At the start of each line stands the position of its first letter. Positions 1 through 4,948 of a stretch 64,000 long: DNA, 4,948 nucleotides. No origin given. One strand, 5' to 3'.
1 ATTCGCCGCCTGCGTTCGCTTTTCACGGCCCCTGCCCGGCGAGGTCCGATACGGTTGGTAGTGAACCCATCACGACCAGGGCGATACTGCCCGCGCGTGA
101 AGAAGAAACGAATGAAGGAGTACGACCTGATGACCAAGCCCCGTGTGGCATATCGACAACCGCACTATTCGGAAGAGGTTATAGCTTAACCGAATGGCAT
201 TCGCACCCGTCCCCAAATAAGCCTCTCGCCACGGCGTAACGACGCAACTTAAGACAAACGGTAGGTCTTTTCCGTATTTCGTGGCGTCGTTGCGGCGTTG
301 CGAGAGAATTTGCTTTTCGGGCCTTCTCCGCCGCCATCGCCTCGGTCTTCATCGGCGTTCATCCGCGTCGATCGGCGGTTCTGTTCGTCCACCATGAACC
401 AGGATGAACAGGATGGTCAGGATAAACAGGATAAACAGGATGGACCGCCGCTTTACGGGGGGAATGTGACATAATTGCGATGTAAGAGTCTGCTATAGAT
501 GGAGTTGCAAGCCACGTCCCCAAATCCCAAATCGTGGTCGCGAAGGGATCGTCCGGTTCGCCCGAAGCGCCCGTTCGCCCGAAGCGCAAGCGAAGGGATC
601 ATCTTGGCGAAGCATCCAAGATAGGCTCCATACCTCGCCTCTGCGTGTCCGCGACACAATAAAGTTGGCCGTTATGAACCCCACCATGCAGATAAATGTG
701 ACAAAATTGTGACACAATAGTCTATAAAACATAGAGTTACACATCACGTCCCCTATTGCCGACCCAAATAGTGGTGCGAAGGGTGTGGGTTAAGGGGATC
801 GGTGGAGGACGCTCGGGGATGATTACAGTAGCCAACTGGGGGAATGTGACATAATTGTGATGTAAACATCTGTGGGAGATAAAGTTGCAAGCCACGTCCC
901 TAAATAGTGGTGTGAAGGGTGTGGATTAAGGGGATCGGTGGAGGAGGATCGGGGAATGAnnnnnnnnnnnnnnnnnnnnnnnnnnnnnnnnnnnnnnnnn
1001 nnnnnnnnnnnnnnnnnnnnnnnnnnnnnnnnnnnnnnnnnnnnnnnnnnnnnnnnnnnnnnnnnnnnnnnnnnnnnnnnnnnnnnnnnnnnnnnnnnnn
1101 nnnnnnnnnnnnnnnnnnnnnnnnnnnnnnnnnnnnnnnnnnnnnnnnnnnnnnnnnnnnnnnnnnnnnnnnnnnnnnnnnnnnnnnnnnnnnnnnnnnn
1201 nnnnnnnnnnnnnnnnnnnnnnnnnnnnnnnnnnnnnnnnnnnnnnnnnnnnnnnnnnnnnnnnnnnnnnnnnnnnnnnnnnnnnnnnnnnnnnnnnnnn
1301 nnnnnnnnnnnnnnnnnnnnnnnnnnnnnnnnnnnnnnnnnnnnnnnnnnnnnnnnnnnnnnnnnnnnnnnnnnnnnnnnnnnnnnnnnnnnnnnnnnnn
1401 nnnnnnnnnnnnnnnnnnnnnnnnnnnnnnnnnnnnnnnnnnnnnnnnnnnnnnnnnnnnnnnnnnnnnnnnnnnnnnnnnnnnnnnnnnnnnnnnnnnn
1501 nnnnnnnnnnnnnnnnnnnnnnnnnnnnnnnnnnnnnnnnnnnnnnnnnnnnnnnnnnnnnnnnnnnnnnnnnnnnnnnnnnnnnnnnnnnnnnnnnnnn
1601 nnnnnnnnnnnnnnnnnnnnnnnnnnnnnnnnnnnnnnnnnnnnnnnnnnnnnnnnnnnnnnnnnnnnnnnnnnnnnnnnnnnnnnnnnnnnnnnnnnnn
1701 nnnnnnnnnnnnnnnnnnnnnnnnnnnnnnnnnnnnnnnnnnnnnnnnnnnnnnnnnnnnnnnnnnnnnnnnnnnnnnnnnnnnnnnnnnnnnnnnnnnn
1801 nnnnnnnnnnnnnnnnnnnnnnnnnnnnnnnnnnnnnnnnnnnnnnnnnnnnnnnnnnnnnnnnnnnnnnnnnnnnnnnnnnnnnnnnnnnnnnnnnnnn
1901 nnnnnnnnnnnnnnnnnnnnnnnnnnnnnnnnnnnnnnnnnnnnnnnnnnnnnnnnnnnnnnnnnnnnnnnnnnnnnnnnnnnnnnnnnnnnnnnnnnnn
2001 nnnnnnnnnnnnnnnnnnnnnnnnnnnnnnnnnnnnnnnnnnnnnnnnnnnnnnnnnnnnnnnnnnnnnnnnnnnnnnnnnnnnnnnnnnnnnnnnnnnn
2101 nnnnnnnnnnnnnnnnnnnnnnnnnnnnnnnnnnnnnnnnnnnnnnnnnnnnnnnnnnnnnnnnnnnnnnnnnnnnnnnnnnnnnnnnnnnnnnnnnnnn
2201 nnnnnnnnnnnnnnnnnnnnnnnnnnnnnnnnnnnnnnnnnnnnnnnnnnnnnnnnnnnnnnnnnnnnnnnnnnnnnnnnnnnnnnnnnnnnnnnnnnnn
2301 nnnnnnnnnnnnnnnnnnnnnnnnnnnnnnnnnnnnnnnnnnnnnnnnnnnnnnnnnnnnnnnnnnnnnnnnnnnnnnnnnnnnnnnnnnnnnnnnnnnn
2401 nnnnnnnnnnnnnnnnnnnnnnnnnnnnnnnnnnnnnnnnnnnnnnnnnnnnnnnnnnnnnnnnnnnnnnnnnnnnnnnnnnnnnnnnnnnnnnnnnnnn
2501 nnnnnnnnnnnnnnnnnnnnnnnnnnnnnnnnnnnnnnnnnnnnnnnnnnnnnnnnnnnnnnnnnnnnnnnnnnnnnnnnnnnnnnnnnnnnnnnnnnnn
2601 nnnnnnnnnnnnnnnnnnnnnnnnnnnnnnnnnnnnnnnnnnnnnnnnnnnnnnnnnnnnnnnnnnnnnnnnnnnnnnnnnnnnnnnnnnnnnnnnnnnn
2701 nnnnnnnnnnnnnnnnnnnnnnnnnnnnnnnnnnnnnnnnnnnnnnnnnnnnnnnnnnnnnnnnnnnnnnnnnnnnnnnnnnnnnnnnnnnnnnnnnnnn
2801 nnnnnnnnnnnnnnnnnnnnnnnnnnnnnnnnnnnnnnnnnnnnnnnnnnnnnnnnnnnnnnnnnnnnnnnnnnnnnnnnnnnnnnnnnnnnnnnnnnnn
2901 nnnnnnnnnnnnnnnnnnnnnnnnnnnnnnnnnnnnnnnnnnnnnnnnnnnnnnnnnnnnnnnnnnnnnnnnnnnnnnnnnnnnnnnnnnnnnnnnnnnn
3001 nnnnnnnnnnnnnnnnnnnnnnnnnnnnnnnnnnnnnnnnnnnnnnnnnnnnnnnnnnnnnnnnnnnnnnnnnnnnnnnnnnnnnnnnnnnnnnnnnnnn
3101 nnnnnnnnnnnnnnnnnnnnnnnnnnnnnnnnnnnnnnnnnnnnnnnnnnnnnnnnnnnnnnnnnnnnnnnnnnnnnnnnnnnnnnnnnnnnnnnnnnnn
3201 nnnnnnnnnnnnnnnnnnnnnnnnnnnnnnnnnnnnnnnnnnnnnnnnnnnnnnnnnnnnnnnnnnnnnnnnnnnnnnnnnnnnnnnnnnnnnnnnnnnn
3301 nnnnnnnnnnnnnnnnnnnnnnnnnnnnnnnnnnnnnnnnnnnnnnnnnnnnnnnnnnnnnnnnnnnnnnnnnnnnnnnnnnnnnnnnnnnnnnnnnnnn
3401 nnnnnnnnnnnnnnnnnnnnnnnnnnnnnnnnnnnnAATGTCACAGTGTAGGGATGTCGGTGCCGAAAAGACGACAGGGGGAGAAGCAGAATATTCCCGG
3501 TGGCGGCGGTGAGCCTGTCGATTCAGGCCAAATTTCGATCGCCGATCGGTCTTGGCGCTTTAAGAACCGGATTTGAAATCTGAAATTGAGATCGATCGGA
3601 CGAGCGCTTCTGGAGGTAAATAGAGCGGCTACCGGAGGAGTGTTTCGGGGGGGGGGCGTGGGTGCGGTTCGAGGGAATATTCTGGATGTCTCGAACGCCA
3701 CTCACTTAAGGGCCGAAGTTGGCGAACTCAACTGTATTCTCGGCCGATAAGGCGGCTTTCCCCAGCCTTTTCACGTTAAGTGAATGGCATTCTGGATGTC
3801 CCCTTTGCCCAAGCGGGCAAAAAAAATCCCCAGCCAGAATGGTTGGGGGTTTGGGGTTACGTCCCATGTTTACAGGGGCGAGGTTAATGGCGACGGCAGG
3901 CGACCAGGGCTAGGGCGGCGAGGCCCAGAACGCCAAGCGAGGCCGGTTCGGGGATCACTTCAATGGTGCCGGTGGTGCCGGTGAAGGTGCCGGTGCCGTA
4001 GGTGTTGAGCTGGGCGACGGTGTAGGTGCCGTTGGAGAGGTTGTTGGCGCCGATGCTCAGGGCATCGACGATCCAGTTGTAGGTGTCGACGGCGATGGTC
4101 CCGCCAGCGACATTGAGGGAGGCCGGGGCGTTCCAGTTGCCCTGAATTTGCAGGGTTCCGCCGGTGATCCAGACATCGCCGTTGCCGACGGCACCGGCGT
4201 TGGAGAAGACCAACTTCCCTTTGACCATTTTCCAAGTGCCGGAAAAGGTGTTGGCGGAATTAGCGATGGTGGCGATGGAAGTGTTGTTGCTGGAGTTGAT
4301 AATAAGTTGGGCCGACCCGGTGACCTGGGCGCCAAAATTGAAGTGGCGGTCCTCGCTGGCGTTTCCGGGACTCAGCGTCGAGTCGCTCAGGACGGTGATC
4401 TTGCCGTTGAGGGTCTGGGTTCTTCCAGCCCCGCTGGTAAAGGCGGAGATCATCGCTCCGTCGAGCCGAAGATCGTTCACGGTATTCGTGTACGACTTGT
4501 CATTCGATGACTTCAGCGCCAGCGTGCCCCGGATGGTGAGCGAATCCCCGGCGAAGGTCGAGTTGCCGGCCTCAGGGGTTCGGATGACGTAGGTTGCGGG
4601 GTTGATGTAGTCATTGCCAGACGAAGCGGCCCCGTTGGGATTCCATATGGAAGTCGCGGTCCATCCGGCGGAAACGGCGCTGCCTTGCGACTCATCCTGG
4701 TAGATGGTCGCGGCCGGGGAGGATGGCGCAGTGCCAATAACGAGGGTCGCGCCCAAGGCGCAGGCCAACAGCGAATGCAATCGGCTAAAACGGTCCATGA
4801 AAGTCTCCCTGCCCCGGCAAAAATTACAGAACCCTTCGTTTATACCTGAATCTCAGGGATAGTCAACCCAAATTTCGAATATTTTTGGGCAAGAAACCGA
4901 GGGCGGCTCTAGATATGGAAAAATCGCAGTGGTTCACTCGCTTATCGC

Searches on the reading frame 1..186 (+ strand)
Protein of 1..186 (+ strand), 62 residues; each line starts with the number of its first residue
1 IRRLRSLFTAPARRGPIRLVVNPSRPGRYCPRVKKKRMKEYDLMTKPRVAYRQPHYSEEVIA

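Call 25: find_homologous_proteins(query=A2, max_evalue=0.01)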
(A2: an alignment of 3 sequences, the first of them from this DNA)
Query A2 (3 sequences) (62 aa, profile of the alignment): 258 proteins with E <= 0.01 among 263 candidates; the best 120 are listed.
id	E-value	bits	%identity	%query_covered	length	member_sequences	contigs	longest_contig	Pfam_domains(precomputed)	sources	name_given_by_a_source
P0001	1.4e-29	119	41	71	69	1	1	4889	-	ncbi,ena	ncbi:MAG: hypothetical protein ABSF29_16075 [Tepidisphaeraceae bacterium]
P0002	1.4e-29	119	41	71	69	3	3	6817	-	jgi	jgi:hypothetical protein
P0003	3.6e-23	99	43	85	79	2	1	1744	-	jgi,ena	-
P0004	1.8e-22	97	48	68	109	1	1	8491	-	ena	-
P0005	6.0e-22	95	49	85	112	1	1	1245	-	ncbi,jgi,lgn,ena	-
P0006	1.3e-21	94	44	81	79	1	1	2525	-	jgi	jgi:hypothetical protein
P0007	2.2e-21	93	49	56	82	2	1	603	-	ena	-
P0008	2.3e-21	93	44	77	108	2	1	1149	-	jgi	jgi:hypothetical protein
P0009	2.6e-21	93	46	65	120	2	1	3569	-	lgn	-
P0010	2.7e-21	93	57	68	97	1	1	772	-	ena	-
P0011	2.8e-21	93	50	85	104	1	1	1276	-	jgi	jgi:hypothetical protein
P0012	4.1e-21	92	45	85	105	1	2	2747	-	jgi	-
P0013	5.2e-21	92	48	94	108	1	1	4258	-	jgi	jgi:hypothetical protein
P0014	8.4e-21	91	46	85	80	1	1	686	-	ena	-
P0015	1.3e-20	91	43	85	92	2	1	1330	-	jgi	jgi:hypothetical protein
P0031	3.7e-19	86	52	100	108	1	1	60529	-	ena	-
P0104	5.7e-16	76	47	100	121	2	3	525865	-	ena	-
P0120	1.6e-15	74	50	71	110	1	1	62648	-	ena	-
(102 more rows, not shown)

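Call 27: find_encoding_contigs(protein=P0031, flank=5000, max_places=4)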
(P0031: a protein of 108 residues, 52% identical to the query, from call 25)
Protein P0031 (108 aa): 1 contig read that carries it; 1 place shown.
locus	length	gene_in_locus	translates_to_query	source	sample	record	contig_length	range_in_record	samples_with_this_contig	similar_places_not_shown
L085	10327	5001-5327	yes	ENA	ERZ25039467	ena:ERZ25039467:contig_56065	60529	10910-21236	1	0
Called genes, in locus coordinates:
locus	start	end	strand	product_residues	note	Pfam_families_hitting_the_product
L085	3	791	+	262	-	PF01555:N6_N4_Mtase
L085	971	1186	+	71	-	-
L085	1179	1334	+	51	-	-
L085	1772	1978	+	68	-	-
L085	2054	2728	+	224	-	PF00300:His_Phos_1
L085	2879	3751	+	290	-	PF17848:Zn_ribbon_ACC, PF01039:Carboxyl_trans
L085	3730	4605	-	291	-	PF02585:PIG-L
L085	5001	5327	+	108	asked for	-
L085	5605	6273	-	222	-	PF00975:Thioesterase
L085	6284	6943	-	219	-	PF00550:PP-binding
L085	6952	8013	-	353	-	PF00501:AMP-binding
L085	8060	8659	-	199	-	PF00668:Condensation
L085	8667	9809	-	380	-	PF00668:Condensation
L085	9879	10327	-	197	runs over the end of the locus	PF13193:AMP-binding_C (weak)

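Call 29: search_protein_families(library=ncbifam, proteins=[P0104, P0120, P0009, window:1-186:+], max_evalue=1)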
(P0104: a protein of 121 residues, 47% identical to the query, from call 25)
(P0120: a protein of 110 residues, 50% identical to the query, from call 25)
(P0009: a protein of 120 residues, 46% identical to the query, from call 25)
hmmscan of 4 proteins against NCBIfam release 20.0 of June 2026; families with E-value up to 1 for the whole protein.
P0104 (121 aa): 1 family
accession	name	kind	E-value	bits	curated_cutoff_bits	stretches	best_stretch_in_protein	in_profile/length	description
NF033592.1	transpos_IS4_1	equivalog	6.5e-06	25.5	115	1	2-43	291-332/332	IS4 family transposase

P0120 (110 aa): 0 families

P0009 (120 aa): 1 family
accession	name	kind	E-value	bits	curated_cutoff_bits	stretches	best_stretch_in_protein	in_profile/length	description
NF033592.1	transpos_IS4_1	equivalog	0.042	13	115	1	13-43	301-331/332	IS4 family transposase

seq(62 aa): 0 families

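Call 30: search_protein_families(library=pfam, proteins=[P0104, P0120, P0009], max_evalue=1)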
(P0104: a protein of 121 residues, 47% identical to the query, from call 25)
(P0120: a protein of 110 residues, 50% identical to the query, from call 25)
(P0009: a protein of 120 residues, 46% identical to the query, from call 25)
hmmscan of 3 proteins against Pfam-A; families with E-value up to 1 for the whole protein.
P0104 (121 aa): 1 family
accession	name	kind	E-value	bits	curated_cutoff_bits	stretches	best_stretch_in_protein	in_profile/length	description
PF01609.27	DDE_Tnp_1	-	0.11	12.6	23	1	2-38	164-200/200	Transposase DDE domain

P0120 (110 aa): 0 families

P0009 (120 aa): 0 families

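Call 81: search_protein_representatives(alignment_id=A4)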
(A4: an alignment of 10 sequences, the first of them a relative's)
Query: 10 sequences, 110 profile positions. Proteins with E-value up to 0.001 (for the whole library): 3007; up to 1e-10: 1036; up to 1e-30: 113. The best 150 are listed.
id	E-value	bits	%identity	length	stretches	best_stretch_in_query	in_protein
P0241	1.9e-44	166.3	-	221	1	1-109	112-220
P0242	1.5e-43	163.4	-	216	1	1-104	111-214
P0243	1.6e-43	163.3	-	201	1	1-106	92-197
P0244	5.7e-43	161.6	-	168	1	1-105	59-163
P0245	8.3e-43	161.0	-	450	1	1-109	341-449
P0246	9.1e-43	160.9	-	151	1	1-109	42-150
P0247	2.0e-42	159.8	-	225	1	1-105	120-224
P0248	2.2e-42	159.6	-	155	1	1-108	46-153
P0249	2.3e-42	159.6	-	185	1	5-105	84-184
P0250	5.9e-42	158.3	-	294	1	1-105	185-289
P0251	6.9e-42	158.1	-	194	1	1-98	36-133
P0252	1.0e-41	157.5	-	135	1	2-108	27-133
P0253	2.0e-41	156.6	-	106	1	1-103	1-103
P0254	2.8e-41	156.1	-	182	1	1-108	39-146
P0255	3.4e-41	155.8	-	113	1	3-95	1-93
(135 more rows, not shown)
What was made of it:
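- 1..189 (+): 3' end of an IS4-family transposase gene: 62 codons open from the window's first base, plus stop TAA at 187-189. The rest of the IS lies left of the window. An exhaustive profile search finds this C-terminal module at the very end of about 450-aa proteins (call 81).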

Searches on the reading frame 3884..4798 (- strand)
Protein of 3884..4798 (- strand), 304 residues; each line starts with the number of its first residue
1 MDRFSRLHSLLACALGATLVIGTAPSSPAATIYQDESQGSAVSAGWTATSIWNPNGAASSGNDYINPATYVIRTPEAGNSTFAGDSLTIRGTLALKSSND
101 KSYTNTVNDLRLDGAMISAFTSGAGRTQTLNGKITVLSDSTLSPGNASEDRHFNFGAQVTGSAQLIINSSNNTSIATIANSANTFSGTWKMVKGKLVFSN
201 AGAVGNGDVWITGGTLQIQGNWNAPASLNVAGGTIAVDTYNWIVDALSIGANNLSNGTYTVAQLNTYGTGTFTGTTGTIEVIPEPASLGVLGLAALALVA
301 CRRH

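Call 42: search_protein_families(library=pfam, proteins=[window:3884-4798:-], max_evalue=0.001)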
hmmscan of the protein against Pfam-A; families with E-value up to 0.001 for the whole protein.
window:3884-4798:- (304 aa): 1 family
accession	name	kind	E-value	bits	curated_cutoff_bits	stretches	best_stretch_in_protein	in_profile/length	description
PF07589.16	PEP-CTERM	-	7.8e-05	23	20.7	1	282-303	2-24/24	PEP-CTERM motif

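Call 60: find_encoding_contigs(protein=window:3884-4798:-, flank=10000, max_places=3)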
Protein window:3884-4798:- (304 aa): 1 contig read that carries it; 1 place shown.
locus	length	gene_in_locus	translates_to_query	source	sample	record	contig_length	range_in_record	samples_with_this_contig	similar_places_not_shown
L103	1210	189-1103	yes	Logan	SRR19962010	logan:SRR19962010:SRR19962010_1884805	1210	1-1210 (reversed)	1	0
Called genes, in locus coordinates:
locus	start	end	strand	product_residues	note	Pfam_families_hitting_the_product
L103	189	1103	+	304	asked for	-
